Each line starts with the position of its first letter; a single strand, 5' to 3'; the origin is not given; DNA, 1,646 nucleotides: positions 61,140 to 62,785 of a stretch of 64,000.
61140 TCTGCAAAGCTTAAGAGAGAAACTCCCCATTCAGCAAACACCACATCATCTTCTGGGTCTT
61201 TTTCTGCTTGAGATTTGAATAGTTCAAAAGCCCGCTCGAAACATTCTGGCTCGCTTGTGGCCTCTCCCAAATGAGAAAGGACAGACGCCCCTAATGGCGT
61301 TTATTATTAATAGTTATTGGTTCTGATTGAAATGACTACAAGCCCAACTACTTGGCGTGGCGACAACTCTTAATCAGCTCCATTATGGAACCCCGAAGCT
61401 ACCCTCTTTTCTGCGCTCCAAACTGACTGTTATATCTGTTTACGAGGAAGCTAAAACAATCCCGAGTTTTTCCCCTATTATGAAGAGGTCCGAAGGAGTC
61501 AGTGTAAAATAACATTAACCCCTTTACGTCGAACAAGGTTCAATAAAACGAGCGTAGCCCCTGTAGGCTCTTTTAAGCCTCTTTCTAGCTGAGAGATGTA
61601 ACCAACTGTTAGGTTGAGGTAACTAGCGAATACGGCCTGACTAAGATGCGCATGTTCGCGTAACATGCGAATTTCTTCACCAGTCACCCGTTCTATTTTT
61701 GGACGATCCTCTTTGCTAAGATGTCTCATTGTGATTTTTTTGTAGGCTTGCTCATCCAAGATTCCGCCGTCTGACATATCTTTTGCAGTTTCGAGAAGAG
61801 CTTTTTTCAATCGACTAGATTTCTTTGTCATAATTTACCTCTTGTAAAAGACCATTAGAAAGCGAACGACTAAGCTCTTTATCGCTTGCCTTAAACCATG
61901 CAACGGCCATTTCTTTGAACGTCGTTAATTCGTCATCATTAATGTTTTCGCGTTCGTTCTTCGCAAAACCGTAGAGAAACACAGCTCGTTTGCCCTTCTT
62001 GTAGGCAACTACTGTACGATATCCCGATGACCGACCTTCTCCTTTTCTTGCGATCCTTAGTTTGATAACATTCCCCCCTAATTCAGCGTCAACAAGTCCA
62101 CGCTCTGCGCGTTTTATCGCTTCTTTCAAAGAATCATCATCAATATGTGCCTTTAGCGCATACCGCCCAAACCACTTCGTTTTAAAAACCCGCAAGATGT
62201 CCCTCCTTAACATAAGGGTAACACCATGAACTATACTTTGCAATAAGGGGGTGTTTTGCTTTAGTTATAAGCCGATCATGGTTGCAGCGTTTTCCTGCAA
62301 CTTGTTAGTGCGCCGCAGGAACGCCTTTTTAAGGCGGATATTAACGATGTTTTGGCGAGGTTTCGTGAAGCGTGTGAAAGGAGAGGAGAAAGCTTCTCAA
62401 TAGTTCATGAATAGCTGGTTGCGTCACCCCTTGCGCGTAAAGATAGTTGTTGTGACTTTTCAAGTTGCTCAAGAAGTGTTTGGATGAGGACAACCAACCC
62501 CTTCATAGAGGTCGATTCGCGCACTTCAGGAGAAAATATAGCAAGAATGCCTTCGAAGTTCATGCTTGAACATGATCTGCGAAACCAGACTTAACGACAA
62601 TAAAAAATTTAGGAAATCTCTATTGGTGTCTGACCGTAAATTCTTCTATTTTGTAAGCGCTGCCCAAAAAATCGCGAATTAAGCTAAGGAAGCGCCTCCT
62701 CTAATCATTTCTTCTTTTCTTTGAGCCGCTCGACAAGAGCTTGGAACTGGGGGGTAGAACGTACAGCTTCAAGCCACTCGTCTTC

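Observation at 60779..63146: Toxin-antitoxin cassette sits between ~511-bp direct repeats made from the 3' end of a TPR gene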

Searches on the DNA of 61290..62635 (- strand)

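Call 41: search_dna_similar(query=window:61290-62635:-, collection=plasmids, mode=distant, max_rows=10, max_evalue=0.001)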
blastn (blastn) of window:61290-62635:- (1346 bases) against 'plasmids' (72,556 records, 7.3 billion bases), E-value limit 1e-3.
Records with a match: 1; places in all: 1; records where one place covers at least 80% of the query: 0.
Best place of each record, by identity: 80-90% 1.
By first word of the organism name: Methylorubrum 1.
By predicted mobility (MOB-suite, as given by PLSDB): mobilizable 1.
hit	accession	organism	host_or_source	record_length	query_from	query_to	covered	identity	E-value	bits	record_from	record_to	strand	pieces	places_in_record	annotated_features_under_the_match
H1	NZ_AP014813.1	Methylorubrum populi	-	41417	657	732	6%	81.6%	2e-10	75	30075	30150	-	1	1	type II toxin-antitoxin system RelE/ParE family toxin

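Call 42: search_dna_similar(query=window:61290-62635:-, collection=phages, mode=distant, max_rows=10, max_evalue=0.001)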
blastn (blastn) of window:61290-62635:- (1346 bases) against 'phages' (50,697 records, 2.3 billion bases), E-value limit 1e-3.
No match.
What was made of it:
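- Tried and rejected: blastn of the insert against phage and plasmid collections returned only a 76-nt piece of the toxin gene on one plasmid, and nothing among phages (calls 41, 42).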

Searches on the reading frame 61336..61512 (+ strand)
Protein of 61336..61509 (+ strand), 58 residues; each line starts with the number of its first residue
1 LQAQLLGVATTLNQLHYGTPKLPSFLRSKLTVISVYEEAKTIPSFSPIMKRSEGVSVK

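Call 5: search_protein_families(library=pfam, proteins=[window:61357-61512:+], max_evalue=0.01)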
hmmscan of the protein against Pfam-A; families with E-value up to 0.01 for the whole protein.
window:61357-61512:+ (51 aa): 0 families

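Call 44: search_protein_families(library=pfam, proteins=[window:61336-61509:+], max_evalue=1)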
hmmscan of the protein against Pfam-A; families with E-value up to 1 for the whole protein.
seq(58 aa): 0 families
